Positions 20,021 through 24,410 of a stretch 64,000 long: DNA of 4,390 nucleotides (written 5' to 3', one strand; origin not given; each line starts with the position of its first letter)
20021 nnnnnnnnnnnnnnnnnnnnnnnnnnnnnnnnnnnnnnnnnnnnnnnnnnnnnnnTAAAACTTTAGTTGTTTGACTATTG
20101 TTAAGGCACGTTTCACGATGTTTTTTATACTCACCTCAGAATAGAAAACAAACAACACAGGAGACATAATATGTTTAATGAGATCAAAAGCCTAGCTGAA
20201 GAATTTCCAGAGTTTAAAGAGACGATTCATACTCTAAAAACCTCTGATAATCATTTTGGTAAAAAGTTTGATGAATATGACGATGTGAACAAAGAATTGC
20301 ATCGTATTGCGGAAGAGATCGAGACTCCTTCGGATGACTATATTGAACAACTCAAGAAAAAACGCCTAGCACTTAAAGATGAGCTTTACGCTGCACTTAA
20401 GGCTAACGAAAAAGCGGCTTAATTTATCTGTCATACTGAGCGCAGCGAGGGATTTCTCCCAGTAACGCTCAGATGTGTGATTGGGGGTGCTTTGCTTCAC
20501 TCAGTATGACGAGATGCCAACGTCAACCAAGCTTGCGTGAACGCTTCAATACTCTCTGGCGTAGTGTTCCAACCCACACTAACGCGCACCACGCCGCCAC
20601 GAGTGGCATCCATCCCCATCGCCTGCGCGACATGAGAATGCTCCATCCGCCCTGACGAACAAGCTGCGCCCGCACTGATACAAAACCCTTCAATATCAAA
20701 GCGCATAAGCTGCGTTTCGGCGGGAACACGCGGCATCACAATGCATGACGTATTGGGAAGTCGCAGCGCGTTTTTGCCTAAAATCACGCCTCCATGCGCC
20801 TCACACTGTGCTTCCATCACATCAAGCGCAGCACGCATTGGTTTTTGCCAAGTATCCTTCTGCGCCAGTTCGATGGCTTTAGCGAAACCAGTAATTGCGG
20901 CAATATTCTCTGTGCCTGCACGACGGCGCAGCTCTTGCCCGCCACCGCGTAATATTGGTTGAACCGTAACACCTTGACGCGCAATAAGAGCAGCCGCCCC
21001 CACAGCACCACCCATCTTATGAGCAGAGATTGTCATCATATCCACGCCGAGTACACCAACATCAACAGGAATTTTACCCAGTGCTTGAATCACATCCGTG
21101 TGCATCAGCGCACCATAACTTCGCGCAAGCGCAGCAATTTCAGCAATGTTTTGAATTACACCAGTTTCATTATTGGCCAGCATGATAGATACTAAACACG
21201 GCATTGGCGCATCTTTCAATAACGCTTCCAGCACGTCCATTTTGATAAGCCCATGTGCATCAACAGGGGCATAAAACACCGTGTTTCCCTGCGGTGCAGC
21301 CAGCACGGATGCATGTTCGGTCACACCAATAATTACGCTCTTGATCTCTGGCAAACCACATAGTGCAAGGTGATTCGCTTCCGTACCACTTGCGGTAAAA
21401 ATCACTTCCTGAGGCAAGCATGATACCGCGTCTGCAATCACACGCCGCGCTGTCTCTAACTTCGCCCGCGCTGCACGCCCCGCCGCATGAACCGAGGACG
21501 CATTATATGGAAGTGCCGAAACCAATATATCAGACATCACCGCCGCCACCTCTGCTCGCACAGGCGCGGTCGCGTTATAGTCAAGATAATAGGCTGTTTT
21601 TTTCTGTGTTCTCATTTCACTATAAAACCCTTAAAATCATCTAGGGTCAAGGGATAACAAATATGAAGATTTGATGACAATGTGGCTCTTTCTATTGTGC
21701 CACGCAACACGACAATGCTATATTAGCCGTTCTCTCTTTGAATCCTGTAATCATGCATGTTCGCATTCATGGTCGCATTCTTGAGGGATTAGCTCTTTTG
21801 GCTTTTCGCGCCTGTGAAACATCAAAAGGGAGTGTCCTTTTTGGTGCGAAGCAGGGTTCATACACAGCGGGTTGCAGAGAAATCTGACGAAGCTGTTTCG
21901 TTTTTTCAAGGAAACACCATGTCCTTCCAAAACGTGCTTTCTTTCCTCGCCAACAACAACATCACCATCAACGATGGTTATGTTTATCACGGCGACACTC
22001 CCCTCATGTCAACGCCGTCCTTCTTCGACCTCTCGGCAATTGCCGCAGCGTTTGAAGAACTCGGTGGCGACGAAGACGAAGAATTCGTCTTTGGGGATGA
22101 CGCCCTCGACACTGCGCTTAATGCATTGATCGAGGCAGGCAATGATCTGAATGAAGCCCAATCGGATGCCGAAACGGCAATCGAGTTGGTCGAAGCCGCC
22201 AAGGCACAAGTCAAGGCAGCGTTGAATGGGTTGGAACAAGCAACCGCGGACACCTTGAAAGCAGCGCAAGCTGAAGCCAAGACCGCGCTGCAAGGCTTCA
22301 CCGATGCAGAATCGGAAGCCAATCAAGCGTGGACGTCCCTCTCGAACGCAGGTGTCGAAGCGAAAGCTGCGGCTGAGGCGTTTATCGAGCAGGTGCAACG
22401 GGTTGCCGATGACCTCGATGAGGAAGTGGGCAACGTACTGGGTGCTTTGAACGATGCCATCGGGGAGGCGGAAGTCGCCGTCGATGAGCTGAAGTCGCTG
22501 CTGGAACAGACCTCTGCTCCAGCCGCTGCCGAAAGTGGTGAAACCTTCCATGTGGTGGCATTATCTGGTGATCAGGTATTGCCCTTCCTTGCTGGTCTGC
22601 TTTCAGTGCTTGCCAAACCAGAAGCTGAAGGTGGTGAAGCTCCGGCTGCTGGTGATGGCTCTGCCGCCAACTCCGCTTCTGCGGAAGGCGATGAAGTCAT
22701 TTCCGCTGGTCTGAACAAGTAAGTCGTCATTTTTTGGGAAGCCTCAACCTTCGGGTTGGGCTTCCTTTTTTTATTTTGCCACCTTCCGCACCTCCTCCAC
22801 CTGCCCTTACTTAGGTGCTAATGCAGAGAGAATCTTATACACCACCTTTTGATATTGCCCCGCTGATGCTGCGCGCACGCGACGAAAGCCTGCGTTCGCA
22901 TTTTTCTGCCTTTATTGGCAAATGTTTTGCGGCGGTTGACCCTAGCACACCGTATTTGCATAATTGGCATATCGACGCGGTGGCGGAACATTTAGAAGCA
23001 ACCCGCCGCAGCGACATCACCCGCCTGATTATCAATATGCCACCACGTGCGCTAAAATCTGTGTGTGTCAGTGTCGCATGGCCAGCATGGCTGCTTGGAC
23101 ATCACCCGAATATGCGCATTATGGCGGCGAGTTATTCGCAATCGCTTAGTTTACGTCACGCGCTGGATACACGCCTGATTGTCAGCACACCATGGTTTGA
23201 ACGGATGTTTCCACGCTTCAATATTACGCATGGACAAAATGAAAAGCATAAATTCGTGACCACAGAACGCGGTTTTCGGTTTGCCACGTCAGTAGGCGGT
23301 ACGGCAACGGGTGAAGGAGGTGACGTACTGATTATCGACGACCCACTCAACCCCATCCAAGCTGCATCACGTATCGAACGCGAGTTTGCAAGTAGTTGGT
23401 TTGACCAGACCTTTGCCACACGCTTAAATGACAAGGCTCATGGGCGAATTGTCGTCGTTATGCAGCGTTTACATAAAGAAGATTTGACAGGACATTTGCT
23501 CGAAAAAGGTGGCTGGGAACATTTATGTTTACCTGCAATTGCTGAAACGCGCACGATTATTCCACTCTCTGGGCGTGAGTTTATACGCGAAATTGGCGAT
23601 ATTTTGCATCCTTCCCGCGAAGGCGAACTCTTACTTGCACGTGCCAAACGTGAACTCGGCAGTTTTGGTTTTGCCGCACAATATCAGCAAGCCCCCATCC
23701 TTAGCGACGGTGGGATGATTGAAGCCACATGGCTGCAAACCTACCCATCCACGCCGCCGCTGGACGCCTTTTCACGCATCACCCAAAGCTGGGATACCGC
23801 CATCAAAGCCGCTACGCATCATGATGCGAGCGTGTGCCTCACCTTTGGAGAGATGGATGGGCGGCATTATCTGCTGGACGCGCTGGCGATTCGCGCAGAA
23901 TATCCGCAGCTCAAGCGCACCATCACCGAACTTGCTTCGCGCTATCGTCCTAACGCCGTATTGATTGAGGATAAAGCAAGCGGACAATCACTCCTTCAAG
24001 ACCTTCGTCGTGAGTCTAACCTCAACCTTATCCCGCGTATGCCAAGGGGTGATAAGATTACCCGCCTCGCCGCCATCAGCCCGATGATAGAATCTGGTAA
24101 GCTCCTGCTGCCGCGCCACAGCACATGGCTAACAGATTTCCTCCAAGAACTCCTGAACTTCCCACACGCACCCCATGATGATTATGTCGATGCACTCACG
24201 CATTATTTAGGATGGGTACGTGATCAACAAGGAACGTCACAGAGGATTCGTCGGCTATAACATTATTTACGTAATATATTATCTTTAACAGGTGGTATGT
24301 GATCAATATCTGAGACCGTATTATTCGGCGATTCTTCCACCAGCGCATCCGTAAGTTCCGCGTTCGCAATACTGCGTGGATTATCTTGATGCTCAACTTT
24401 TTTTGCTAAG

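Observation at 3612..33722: A Pho-box-type promoter marks a dispersed regulon made only of orphan genes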

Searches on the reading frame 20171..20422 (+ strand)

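Call 99: search_protein_families(library=ncbifam, proteins=[window:20171-20422:+], max_evalue=0.001)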
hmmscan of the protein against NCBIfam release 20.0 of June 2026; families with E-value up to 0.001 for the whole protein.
window:20171-20422:+ (83 aa): 1 family
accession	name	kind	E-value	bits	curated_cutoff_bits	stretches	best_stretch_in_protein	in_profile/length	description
NF008505.0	PRK11415.1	equivalog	4.9e-08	33.1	91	1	12-77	2-67/74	hypothetical protein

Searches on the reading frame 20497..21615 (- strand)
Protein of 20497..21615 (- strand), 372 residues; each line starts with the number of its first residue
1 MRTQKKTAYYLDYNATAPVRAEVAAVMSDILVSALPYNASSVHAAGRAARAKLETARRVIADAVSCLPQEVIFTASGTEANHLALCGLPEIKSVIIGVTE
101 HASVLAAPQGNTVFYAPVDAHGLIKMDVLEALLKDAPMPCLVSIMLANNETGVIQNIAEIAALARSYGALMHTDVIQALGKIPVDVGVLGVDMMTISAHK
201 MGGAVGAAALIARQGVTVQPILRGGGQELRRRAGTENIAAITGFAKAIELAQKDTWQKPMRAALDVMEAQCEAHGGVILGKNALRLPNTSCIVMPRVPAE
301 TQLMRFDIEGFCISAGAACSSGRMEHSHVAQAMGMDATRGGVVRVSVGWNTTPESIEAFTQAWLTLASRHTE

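Call 13: search_protein_families(library=pfam, proteins=[window:20497-21615:-], max_evalue=0.001)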
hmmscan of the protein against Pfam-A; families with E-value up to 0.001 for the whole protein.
window:20497-21615:- (372 aa): 2 families
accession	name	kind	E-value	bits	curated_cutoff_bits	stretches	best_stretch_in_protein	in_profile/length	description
PF00266.25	Aminotran_5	-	3.3e-56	191.3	21.5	1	10-359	2-371/371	Aminotransferase class-V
PF01212.27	Beta_elim_lyase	-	2e-07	31.1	27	1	69-214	48-214/288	Beta-eliminating lyase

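Call 99: search_protein_families(library=ncbifam, proteins=[window:20497-21615:-], max_evalue=0.001)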
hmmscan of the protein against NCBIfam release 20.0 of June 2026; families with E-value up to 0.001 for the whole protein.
window:20497-21615:- (372 aa): 21 families
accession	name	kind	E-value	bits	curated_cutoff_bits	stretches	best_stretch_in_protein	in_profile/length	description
TIGR03402.1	FeS_nifS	equivalog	6.2e-87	291.8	530.75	1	10-359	2-362/379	cysteine desulfurase NifS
TIGR03235.1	DNA_S_dndA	equivalog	3.9e-69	233.6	480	1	10-339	1-344/353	cysteine desulfurase DndA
NF010611.0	PRK14012.1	equivalog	5.5e-63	213.3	548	1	6-358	4-370/406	IscS subfamily cysteine desulfurase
TIGR02006.1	IscS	equivalog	8e-62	209.5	643.2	1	7-359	3-367/402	IscS subfamily cysteine desulfurase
NF002806.0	PRK02948.1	subfamily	2.5e-55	188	304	1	10-369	3-374/381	IscS subfamily cysteine desulfurase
TIGR03403.1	nifS_epsilon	equivalog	6.2e-54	183.3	587.7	1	10-358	2-364/382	NifS family cysteine desulfurase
TIGR01979.1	sufS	subfamily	2.3e-26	92.6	475.1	1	4-362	15-394/403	SufS family cysteine desulfurase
TIGR01977.1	am_tr_V_EF2568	hypoth_equivalog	5.4e-25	88.2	377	1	10-362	2-372/376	cysteine desulfurase family protein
NF040779.1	Sec_lyase_SclA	exception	1.6e-15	56.9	525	1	10-226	2-227/378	selenocysteine lyase SclA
TIGR01976.1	am_tr_V_VC1184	hypoth_equivalog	5.5e-15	55.6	352.35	1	7-206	18-227/401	cysteine desulfurase-like protein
NF008126.0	PRK10874.1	equivalog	4.1e-14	52.5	607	1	6-293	18-330/401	cysteine desulfurase CsdA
TIGR03392.1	FeS_syn_CsdA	equivalog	4.2e-14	52.5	493.6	1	6-323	15-353/398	cysteine desulfurase CsdA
TIGR04343.1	egtE_PLP_lyase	equivalog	6.9e-14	51.4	400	1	45-249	48-262/370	ergothioneine biosynthesis PLP-dependent enzyme EgtE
NF041166.1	f2_encap_cargo1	exception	7.6e-14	51.7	800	1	42-227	276-476/623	family 2A encapsulin nanocompartment cargo protein cysteine desulfurase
NF006791.0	PRK09295.1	equivalog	1.8e-12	47.1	661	1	9-230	25-257/406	cysteine desulfurase SufS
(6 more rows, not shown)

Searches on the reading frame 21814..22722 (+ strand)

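Call 13: search_protein_families(library=pfam, proteins=[window:21814-22722:+], max_evalue=0.001)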
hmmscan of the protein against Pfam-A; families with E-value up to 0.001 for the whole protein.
window:21814-22722:+ (302 aa): 0 families

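Call 52: search_protein_families(library=phrogs, proteins=[window:21814-22722:+], max_evalue=0.01)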
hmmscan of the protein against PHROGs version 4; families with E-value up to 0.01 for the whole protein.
window:21814-22722:+ (302 aa): 1 family
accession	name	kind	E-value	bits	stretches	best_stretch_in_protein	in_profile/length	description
phrog_167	-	tail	0.00044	19.1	1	96-236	346-510/1555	tail length tape measure protein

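Call 53: search_protein_families(library=padloc, proteins=[window:21814-22722:+], max_evalue=0.01)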
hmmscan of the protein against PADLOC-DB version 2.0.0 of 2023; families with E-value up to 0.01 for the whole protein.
window:21814-22722:+ (302 aa): 4 families
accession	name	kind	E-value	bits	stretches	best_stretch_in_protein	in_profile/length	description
PDLC00551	JetC2|JetC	-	0.00022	17.2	1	94-238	783-926/1365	DUF3584 domain; MukB-like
PDLC00518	JetC1|JetC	-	0.00036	16.5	1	106-233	315-452/1112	DUF3584 domain; MukB-like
PDLC00553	JetC2|JetC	-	0.00058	15.8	1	109-279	434-598/1361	DUF3584 domain; MukB-like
PDLC00512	JetC1|JetC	-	0.0081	12.2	0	99-232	306-438/1123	DUF3584 domain; MukB-like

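Call 99: search_protein_families(library=ncbifam, proteins=[window:21814-22722:+], max_evalue=0.001)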
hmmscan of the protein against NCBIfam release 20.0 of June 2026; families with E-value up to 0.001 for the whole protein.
window:21814-22722:+ (302 aa): 1 family
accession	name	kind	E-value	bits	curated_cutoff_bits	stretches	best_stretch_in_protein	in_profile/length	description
TIGR00634.1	recN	equivalog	1.2e-05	24.5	407.85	1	73-257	250-436/563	DNA repair protein RecN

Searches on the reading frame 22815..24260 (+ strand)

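Call 13: search_protein_families(library=pfam, proteins=[window:22815-24260:+], max_evalue=0.001)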
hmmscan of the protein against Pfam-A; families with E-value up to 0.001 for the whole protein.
window:22815-24260:+ (481 aa): 1 family
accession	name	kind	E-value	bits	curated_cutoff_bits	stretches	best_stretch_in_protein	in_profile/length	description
PF17289.8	Terminase_6C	-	3.9e-17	63.1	22.6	1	325-464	2-151/155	Terminase RNaseH-like domain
